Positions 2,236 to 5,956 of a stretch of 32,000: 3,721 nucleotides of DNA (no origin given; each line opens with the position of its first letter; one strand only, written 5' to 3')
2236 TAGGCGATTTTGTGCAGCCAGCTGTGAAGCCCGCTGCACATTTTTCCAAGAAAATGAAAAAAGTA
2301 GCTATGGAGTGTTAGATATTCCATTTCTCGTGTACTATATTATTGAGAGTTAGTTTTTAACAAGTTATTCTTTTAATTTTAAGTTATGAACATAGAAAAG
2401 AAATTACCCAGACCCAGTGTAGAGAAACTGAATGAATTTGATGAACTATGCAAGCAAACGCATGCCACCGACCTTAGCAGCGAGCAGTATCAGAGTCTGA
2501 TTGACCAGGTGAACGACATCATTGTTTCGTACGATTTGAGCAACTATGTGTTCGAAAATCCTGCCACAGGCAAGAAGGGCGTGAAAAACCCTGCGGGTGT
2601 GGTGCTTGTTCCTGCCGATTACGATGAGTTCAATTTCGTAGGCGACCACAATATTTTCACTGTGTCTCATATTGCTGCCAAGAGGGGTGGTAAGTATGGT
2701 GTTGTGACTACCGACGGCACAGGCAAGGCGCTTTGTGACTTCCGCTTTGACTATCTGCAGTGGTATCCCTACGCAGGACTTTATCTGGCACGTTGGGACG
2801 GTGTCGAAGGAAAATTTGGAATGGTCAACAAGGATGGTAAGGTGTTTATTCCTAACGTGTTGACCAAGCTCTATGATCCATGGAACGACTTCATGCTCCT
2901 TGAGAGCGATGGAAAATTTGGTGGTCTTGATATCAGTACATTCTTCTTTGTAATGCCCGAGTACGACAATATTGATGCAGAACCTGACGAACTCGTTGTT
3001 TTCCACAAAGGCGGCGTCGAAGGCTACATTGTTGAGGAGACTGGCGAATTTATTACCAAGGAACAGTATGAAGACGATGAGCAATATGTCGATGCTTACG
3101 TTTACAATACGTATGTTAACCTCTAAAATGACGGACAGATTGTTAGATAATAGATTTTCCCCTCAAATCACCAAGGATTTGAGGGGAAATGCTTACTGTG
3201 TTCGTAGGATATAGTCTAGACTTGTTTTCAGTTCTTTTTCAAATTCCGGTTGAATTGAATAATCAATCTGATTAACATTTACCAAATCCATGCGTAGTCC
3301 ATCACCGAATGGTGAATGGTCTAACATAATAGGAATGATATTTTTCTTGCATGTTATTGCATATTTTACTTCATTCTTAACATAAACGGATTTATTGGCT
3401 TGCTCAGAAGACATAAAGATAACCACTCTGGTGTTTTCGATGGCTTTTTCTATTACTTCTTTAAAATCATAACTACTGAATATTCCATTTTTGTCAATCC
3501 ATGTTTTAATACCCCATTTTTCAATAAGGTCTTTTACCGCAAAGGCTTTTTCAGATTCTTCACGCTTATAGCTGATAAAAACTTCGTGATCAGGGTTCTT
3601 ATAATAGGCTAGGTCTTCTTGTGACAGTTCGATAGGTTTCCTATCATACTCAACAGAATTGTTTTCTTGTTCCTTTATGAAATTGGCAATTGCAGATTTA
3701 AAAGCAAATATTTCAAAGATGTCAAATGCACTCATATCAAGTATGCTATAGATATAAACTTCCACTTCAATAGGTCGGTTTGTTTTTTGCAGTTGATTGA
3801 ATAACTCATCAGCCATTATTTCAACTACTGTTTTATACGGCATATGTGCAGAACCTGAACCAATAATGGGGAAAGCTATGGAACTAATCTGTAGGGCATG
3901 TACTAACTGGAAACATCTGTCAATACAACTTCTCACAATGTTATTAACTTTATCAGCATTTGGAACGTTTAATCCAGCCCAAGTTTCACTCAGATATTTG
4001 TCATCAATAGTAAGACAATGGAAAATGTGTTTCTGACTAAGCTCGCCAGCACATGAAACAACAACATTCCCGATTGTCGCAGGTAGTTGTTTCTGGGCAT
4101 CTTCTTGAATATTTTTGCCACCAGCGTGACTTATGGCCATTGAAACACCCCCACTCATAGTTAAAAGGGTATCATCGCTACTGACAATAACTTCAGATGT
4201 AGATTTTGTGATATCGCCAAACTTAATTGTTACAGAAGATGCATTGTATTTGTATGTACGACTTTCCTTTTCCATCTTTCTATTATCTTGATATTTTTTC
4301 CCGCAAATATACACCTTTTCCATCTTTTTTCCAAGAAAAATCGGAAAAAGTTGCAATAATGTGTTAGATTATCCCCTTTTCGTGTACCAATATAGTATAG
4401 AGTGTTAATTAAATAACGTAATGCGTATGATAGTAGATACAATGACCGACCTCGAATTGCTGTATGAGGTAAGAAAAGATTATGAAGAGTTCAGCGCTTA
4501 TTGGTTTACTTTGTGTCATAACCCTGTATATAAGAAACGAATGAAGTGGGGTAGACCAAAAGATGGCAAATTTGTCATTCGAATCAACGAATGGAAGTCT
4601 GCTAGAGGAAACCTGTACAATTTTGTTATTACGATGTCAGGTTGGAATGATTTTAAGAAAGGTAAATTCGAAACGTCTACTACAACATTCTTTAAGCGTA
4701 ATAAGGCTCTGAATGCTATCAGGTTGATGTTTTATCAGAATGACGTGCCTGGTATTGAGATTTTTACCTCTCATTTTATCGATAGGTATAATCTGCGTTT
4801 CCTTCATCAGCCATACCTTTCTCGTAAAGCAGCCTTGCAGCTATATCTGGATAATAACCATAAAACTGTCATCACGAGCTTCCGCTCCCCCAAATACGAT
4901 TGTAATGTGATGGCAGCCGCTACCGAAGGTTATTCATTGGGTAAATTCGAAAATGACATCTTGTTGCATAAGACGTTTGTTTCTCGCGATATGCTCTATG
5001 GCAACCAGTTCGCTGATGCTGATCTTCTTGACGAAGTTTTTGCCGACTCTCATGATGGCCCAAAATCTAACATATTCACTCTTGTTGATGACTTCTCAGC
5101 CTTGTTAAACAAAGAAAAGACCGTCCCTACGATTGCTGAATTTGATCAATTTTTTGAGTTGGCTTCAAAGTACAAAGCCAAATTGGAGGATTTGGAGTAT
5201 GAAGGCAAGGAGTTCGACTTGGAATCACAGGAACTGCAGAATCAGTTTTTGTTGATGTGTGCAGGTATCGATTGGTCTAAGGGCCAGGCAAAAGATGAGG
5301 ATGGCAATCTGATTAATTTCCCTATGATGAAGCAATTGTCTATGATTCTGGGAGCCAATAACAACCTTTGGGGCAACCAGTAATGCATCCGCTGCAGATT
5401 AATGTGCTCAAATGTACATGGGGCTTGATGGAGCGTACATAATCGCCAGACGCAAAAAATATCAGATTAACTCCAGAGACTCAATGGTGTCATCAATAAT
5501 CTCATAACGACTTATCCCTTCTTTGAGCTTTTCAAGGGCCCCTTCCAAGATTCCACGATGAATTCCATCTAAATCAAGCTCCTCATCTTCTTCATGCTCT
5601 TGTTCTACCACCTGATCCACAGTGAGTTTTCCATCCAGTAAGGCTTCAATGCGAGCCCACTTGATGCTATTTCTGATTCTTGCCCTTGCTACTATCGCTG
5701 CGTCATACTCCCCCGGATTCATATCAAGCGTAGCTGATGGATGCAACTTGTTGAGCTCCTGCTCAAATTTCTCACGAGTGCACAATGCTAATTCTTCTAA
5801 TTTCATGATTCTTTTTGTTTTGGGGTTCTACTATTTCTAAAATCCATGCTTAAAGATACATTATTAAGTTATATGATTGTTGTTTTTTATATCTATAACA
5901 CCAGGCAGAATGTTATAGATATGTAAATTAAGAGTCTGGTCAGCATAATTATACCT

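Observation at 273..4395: Cassette architecture: three unrelated genes each preceded by the same ~55-65-bp repeat and separated by repeated hairpins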

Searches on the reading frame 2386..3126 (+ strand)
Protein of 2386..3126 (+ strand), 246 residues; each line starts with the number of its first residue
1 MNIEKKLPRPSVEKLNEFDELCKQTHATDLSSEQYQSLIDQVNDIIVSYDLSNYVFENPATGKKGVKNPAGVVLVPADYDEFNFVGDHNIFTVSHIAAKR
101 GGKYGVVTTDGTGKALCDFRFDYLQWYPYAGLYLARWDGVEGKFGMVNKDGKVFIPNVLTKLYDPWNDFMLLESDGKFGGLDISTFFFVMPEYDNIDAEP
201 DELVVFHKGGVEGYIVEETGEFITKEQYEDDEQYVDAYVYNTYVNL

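Call 9: search_protein_families(library=padloc, proteins=[window:2386-3126:+], max_evalue=0.01)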
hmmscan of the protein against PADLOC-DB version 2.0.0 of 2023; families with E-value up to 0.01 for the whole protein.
window:2386-3126:+ (246 aa): 0 families

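Call 10: search_protein_families(library=pfam, proteins=[window:2386-3126:+], max_evalue=0.01)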
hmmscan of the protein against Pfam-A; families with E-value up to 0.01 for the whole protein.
window:2386-3126:+ (246 aa): 0 families

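Call 20: search_protein_families(library=ncbifam, proteins=[window:2386-3126:+], max_evalue=0.01)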
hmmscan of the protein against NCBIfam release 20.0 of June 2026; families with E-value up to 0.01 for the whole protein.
window:2386-3126:+ (246 aa): 0 families

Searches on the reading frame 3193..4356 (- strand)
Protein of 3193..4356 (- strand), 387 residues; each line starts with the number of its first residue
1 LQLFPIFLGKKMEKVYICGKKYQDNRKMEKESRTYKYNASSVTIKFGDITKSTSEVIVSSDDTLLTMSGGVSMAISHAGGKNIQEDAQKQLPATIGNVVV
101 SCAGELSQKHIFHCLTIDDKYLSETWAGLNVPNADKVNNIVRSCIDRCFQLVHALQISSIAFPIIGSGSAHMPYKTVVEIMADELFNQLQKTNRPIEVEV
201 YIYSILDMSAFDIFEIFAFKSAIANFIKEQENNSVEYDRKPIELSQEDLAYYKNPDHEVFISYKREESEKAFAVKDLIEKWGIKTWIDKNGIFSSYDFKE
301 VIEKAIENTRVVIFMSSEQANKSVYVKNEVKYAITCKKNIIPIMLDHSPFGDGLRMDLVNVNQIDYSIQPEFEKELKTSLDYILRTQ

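Call 9: search_protein_families(library=padloc, proteins=[window:3193-4356:-], max_evalue=0.01)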
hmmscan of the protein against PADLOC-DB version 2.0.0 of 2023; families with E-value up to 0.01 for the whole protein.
window:3193-4356:- (387 aa): 9 families
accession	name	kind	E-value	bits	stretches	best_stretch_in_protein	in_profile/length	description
PDLC02012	SAVED5--SAVED_TIR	-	7e-11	39.8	1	254-335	11-93/404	-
PDLC02421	Aga_TIR-PNTD1-PNTD2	-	8e-09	33.1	1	259-367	6-118/430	Class I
PDLC02403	Aga_TIR-PNTD1-PNTD2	-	5.4e-08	30.3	1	279-367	26-117/443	Class I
PDLC00434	ThsB1|ThsB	-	2.6e-06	24.8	1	256-343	138-226/396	TIR-like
PDLC05062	PDC-S66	-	0.00016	19.2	1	230-319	122-212/282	-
PDLC02990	DarG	-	0.00018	19.1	1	142-186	90-134/329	-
PDLC00436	ThsB1|ThsB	-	0.002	15.7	1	252-337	31-120/183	TIR-like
PDLC03825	spbK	-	0.0026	15.3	1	219-345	111-243/308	-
PDLC00422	ThsB1|ThsB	-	0.0027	15.3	1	228-344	14-134/194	TIR-like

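Call 10: search_protein_families(library=pfam, proteins=[window:3193-4356:-], max_evalue=0.01)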
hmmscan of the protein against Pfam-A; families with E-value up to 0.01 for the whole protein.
window:3193-4356:- (387 aa): 6 families
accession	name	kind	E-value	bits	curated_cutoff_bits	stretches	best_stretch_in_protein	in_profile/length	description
PF13676.11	TIR_2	-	3.8e-17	63.3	28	1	259-375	1-117/122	TIR domain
PF01661.27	Macro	-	7.6e-16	58.6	22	1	62-181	5-118/118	Macro domain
PF08937.16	ThsB_TIR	-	2.5e-07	31.4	21.2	1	282-347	33-97/100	Thoeris protein ThsB, TIR-like domain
PF01582.25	TIR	-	9.9e-07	29.1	21.3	1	257-339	2-86/179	TIR domain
PF09968.15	DUF2202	-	0.0047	17.2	22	0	251-310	22-83/162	Uncharacterized protein domain (DUF2202)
PF20016.6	ThsA_Macro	-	0.0083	16.3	25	0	156-202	133-182/183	Thoeris protein ThsA, Macro domain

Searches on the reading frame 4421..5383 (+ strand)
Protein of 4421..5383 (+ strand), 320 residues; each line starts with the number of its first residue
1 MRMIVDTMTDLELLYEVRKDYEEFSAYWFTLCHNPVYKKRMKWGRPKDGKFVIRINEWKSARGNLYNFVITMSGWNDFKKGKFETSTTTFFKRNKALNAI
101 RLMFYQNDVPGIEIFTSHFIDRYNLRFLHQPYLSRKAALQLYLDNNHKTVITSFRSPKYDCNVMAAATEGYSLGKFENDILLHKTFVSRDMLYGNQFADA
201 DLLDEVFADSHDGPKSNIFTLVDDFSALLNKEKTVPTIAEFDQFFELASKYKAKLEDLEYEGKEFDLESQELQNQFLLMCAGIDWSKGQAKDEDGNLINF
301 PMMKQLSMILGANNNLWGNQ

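Call 9: search_protein_families(library=padloc, proteins=[window:4421-5383:+], max_evalue=0.01)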
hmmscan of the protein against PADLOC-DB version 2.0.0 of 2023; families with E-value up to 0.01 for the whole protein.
window:4421-5383:+ (320 aa): 0 families

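Call 10: search_protein_families(library=pfam, proteins=[window:4421-5383:+], max_evalue=0.01)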
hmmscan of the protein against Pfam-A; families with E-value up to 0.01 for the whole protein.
window:4421-5383:+ (320 aa): 0 families

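Call 20: search_protein_families(library=ncbifam, proteins=[window:4421-5383:+], max_evalue=0.01)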
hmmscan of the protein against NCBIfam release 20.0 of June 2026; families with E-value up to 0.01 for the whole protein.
window:4421-5383:+ (320 aa): 0 families

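Call 64: search_protein_families(library=pfam, proteins=[L022:6846-7355:+, L022:7482-8567:+, L022:15018-15194:+, L022:426-1751:-], max_evalue=0.01)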
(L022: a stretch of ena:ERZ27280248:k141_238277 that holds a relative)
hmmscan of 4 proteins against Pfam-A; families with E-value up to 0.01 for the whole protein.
L022:6846-7355:+ (169 aa): 0 families

L022:7482-8567:+ (361 aa): 0 families

L022:15018-15194:+ (58 aa): 1 family
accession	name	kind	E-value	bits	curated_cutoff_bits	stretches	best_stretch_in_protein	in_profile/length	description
PF03107.22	C1_2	-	0.00024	21.8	26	1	4-32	19-47/48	C1 domain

L022:426-1751:- (441 aa): 0 families

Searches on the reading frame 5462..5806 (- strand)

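Call 9: search_protein_families(library=padloc, proteins=[window:5462-5806:-], max_evalue=0.01)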
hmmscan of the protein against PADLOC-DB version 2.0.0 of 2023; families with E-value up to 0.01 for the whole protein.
window:5462-5806:- (114 aa): 1 family
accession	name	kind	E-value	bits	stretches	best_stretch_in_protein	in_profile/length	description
PDLC01810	CARF1--CARF_HEPN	-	0.0055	13.8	0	10-44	101-135/476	-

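Call 10: search_protein_families(library=pfam, proteins=[window:5462-5806:-], max_evalue=0.01)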
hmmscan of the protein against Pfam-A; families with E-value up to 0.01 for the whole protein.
window:5462-5806:- (114 aa): 0 families
